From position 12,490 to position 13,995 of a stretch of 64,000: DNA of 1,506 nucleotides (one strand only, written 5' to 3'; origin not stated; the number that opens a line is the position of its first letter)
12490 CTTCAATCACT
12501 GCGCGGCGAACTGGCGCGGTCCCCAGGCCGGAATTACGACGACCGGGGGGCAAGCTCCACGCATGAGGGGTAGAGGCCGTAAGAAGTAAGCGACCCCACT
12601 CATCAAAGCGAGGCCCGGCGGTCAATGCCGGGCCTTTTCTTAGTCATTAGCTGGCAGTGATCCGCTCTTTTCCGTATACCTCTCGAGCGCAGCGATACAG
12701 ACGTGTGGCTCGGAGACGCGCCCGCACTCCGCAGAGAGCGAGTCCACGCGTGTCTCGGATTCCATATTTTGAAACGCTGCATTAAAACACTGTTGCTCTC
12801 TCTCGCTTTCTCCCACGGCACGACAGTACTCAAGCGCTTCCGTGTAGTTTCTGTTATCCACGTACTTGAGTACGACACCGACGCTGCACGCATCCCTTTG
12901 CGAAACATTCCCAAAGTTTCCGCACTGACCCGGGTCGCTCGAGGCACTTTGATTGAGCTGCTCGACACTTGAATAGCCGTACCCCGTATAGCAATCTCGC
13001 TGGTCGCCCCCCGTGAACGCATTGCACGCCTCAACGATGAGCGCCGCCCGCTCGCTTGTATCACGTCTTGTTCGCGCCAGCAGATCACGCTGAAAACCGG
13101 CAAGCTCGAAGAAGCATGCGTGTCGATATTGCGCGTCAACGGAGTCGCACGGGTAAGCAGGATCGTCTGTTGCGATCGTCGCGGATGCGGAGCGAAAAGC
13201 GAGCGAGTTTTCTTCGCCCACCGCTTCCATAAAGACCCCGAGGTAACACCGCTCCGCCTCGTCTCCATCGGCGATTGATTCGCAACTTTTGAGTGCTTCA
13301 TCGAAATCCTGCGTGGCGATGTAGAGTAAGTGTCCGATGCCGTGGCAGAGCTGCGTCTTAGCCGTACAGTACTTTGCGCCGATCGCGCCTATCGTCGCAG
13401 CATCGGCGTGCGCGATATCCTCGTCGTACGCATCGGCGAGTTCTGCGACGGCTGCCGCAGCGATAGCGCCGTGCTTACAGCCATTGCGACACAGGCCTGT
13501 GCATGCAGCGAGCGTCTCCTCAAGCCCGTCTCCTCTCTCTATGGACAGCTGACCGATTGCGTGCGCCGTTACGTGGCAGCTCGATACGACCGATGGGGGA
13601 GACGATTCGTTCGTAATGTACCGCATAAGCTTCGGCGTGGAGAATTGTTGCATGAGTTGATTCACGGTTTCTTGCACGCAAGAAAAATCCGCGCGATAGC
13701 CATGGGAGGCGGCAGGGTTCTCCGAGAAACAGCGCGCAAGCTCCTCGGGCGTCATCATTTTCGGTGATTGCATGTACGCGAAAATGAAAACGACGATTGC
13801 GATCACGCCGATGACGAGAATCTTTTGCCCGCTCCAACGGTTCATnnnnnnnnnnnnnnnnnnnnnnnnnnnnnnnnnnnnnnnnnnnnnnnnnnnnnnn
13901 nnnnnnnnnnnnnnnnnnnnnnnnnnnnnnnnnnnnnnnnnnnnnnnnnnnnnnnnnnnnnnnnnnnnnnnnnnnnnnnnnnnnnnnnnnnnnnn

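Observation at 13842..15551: Orotate-phosphoribosyltransferase-like domain fused to a PQQ beta-propeller, co-transcribed with a Cys-rich membrane protein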

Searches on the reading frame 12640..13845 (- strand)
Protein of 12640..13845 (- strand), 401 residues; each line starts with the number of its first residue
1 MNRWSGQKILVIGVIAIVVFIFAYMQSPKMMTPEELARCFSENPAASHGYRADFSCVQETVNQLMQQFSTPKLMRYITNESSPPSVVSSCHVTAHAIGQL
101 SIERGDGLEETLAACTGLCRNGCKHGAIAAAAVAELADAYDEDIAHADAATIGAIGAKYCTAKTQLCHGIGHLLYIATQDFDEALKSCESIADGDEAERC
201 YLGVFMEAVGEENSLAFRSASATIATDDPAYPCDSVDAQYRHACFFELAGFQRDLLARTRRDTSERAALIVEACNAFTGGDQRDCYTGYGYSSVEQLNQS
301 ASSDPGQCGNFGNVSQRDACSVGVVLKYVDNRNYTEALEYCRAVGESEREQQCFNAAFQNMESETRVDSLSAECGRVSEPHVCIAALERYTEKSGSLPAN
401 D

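Call 3: search_protein_families(library=pfam, proteins=[window:12640-13845:-], max_evalue=0.01)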
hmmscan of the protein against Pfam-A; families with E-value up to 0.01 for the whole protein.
window:12640-13845:- (401 aa): 0 families

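Call 4: search_protein_families(library=ncbifam, proteins=[window:12640-13845:-], max_evalue=0.01)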
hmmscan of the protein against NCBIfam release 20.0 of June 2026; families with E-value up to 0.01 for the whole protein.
window:12640-13845:- (401 aa): 0 families

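Call 45: search_protein_families(library=pfam, proteins=[window:12640-13845:-], max_evalue=5)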
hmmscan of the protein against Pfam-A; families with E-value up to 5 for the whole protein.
window:12640-13845:- (401 aa): 4 families
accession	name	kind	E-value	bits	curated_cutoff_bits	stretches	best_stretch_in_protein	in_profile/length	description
PF13176.12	TPR_7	-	0.079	13.5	27.9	1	167-190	2-24/36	Tetratricopeptide repeat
PF15180.11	NPBW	-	0.084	13.1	27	1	173-206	76-109/118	Neuropeptides B and W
PF07719.23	TPR_2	-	0.28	11.8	27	0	174-189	10-25/34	Tetratricopeptide repeat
PF00515.34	TPR_1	-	0.7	10.2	27.8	0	328-342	11-25/34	Tetratricopeptide repeat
